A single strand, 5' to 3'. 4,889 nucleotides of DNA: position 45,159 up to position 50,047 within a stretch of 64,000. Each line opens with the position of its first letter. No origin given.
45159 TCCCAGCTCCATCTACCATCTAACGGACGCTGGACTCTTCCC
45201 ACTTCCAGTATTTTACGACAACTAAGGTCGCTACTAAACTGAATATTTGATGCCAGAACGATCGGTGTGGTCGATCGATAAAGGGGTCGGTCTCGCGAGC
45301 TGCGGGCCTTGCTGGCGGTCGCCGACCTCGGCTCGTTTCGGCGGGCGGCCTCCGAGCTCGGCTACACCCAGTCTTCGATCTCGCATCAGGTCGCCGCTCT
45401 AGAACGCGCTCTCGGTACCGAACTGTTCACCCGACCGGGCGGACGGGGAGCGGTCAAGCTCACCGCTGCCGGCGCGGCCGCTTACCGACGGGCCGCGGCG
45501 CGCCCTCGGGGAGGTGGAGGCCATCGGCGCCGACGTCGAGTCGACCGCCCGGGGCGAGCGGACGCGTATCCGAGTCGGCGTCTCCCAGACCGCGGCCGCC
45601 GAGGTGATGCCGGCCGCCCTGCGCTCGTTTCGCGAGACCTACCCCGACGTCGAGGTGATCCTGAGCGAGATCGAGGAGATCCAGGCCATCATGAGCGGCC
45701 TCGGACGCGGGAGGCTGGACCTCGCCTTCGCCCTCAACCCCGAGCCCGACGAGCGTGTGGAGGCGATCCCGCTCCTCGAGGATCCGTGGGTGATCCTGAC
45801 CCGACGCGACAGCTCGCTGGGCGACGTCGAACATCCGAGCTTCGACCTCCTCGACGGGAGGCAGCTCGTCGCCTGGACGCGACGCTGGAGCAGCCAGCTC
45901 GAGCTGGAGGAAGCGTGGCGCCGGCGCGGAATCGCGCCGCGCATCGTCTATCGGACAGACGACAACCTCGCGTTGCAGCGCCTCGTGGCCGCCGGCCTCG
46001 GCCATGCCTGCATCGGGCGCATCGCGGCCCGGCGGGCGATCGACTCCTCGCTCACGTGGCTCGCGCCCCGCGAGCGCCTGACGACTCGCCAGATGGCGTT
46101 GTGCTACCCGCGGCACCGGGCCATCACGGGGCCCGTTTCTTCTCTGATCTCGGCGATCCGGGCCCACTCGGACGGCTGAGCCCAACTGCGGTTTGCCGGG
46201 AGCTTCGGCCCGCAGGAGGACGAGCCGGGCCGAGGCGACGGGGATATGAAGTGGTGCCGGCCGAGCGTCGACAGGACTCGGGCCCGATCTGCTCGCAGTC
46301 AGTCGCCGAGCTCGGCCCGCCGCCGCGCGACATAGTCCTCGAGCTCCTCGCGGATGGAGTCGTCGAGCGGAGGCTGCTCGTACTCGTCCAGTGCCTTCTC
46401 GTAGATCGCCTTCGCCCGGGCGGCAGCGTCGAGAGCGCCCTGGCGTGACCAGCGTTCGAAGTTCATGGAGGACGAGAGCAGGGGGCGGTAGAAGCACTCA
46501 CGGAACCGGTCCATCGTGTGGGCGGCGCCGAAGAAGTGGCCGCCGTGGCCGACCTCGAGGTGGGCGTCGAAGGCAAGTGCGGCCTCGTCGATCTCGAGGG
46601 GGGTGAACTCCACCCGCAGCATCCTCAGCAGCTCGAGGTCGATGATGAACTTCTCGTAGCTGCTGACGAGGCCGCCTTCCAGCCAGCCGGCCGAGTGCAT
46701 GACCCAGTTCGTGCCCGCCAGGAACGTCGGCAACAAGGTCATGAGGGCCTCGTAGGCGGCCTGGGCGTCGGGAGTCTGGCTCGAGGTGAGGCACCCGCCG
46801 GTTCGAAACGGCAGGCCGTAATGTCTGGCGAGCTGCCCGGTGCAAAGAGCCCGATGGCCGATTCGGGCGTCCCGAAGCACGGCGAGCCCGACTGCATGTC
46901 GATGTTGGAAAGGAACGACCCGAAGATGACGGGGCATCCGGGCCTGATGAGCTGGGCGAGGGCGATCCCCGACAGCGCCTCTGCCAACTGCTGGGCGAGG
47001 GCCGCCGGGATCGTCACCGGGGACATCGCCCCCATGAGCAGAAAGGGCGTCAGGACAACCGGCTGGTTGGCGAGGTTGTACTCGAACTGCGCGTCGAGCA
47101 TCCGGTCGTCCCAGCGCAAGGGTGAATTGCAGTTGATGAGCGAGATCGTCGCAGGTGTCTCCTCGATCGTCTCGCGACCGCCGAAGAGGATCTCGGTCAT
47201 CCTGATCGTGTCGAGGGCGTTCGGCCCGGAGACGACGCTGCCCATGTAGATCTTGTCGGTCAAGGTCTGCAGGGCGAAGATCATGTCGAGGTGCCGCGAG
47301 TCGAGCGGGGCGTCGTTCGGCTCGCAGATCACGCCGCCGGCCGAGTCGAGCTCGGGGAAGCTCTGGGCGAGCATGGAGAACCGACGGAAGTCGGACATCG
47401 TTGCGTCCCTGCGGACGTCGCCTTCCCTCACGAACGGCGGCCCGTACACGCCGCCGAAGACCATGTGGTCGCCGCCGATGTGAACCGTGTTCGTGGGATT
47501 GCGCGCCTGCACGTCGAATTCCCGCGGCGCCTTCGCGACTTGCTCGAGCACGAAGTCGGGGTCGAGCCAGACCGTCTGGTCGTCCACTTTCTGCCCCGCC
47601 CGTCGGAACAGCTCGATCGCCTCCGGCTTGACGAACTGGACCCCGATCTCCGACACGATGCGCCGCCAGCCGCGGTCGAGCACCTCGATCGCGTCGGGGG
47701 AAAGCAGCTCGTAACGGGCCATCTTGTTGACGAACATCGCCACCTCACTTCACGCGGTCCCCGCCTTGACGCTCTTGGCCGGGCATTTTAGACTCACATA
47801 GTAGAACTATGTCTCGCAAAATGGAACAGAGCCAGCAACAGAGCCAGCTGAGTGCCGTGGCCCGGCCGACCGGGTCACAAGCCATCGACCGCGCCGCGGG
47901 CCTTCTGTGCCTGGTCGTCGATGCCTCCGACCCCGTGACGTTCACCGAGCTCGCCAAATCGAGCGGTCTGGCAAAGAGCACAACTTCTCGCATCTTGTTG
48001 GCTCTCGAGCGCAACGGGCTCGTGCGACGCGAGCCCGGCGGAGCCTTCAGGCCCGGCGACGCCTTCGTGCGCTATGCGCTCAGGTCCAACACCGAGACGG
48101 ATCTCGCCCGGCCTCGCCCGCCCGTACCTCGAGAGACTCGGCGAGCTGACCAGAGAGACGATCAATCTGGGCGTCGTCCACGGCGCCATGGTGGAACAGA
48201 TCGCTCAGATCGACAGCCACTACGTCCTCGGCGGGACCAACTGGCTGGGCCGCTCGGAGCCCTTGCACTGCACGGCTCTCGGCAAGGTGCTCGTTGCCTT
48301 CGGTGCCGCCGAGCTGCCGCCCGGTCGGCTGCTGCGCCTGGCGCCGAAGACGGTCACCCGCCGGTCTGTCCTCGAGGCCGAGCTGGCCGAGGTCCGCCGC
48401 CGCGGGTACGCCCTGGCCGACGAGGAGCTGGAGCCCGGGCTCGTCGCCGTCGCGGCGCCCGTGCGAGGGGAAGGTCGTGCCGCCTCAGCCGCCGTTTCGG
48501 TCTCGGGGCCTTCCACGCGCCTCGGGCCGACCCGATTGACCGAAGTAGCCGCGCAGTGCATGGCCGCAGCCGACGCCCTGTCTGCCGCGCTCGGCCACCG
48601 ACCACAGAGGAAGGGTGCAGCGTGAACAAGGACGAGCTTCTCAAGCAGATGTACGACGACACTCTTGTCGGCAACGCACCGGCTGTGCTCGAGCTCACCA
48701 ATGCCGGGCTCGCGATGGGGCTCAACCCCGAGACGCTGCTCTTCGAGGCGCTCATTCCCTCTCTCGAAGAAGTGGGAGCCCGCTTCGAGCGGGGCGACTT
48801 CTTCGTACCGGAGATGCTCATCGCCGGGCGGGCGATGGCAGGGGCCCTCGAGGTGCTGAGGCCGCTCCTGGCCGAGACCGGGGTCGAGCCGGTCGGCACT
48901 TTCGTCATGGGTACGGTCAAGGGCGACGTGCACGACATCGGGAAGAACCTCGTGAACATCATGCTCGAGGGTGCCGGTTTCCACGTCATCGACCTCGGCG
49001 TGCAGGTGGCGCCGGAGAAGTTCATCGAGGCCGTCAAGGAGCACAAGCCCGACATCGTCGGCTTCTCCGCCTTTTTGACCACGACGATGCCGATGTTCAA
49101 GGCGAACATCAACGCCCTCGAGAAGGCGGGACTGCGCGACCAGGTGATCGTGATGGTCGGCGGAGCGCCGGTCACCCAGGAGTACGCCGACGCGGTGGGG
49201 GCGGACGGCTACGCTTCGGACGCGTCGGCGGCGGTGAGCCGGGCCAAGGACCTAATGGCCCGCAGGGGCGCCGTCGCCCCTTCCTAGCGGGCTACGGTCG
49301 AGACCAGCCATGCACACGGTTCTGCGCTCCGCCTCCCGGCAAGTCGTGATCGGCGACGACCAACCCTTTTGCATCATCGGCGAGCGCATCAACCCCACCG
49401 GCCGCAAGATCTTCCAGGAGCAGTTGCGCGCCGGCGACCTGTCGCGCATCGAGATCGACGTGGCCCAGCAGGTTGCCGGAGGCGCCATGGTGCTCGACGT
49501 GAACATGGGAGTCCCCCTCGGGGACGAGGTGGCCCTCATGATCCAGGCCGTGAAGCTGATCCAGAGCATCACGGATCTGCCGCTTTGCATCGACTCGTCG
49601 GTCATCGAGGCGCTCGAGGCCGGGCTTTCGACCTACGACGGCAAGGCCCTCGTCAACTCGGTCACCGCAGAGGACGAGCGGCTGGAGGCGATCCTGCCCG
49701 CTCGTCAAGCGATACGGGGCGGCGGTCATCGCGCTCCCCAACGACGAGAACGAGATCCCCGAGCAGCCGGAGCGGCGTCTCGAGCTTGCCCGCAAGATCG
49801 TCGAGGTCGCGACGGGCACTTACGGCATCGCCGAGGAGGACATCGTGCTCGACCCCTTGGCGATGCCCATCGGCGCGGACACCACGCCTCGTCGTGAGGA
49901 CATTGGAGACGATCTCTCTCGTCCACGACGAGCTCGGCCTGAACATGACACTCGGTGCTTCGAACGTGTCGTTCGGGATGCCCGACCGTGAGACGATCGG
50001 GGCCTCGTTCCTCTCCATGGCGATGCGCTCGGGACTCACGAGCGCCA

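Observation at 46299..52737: Non-pyrrolysine MttB-family corrinoid methyltransferase system abutting a trimethylamine-releasing pathway, substrate unknown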

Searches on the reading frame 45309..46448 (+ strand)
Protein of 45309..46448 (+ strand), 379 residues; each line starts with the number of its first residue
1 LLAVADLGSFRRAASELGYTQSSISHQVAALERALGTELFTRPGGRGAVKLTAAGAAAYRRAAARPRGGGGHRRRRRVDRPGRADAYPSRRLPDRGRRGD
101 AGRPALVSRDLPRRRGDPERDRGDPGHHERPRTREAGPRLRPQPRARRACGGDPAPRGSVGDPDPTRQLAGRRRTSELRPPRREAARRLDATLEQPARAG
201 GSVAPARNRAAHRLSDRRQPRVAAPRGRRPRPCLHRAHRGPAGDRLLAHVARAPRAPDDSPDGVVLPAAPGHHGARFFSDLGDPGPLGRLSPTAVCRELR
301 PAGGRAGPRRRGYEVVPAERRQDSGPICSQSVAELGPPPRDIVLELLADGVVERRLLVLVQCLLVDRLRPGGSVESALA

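Call 3: search_protein_families(library=pfam, proteins=[window:45309-46448:+], max_evalue=0.001)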
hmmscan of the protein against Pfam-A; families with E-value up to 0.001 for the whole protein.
window:45309-46448:+ (379 aa): 1 family
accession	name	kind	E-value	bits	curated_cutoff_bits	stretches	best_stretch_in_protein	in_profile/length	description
PF00126.33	HTH_1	-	8.3e-18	64.5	26.6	1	2-55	8-59/60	Bacterial regulatory helix-turn-helix protein, lysR family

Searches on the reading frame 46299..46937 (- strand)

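Call 3: search_protein_families(library=pfam, proteins=[window:46299-46937:-], max_evalue=0.001)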
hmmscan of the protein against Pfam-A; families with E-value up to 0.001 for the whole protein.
window:46299-46937:- (212 aa): 1 family
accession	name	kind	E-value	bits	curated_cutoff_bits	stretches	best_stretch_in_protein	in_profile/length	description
PF06253.16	MTTB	-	1.6e-73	247.9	25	1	31-211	320-500/500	Trimethylamine methyltransferase (MTTB)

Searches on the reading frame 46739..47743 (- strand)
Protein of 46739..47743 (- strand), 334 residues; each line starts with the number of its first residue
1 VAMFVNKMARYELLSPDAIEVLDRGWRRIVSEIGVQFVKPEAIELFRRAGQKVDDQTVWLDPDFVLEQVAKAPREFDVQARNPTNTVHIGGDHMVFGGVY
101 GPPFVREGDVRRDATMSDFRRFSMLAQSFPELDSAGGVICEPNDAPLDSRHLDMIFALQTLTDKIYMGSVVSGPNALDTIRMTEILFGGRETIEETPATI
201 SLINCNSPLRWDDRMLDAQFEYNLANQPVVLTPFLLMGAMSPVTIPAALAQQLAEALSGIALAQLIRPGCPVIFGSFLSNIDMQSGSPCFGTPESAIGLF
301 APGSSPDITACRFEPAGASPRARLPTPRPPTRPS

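Call 3: search_protein_families(library=pfam, proteins=[window:46739-47743:-], max_evalue=0.001)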
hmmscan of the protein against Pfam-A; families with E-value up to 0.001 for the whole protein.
window:46739-47743:- (334 aa): 1 family
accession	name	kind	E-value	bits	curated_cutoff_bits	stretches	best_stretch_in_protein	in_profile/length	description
PF06253.16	MTTB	-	3.5e-109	365.5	25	1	4-300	24-320/500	Trimethylamine methyltransferase (MTTB)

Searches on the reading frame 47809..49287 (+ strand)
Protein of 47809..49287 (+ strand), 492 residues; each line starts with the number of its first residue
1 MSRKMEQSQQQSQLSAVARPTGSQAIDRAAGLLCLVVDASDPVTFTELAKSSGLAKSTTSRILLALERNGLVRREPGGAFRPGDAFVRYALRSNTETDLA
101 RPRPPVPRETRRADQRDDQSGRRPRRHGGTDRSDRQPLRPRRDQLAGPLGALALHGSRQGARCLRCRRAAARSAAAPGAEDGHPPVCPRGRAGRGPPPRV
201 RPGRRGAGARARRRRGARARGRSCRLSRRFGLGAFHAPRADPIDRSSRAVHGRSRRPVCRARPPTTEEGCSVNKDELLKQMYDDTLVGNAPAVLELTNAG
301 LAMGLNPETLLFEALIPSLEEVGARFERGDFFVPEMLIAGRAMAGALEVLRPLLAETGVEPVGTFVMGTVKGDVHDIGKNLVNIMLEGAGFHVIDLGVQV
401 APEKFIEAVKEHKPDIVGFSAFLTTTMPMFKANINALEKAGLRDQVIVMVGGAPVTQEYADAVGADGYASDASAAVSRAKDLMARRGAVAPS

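Call 3: search_protein_families(library=pfam, proteins=[window:47809-49287:+], max_evalue=0.001)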
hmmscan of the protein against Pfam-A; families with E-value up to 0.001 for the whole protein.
window:47809-49287:+ (492 aa): 10 families
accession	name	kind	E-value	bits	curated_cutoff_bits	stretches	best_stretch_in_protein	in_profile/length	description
PF02310.24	B12-binding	-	1.7e-30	105.8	32.1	1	364-476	2-120/121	B12 binding domain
PF02607.22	B12-binding_2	-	5e-14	52.7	23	1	278-350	2-73/74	B12 binding domain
PF09339.16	HTH_IclR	-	1.3e-11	44.6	22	1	25-76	1-52/52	IclR helix-turn-helix domain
PF01047.28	MarR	-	1.2e-07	32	24.6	1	39-76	14-51/59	MarR family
PF12802.13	MarR_2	-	6.7e-06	26.6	27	1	37-76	14-54/61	MarR family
PF17782.7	DprA_WH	-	2.4e-05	24.7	22.9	1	40-78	23-61/61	DprA winged helix domain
PF13412.12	HTH_24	-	0.00011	22.1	21.9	1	43-73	18-48/48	Winged helix-turn-helix DNA-binding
PF01978.25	TrmB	-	0.00035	20.8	25.6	1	39-78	19-58/68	Sugar-specific transcriptional regulator TrmB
PF13545.12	HTH_Crp_2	-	0.00038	20.8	27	0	42-74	22-55/70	Crp-like helix-turn-helix domain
PF25213.1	HVO_A0261_N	-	0.00054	20.2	35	0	39-79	21-60/86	HVO_A0261 N-terminal domain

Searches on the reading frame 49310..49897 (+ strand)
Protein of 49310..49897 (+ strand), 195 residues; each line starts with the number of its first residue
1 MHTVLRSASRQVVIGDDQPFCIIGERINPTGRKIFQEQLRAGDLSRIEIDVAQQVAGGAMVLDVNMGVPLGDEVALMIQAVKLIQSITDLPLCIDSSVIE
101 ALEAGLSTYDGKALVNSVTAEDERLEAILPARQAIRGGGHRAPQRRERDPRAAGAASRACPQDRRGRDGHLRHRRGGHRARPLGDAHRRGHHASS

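Call 3: search_protein_families(library=pfam, proteins=[window:49310-49897:+], max_evalue=0.001)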
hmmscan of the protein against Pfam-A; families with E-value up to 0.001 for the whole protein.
window:49310-49897:+ (195 aa): 1 family
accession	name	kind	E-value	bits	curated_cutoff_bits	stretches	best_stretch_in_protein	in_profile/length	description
PF00809.28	Pterin_bind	-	8.4e-12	45.7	25.5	1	24-126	1-108/244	Pterin binding enzyme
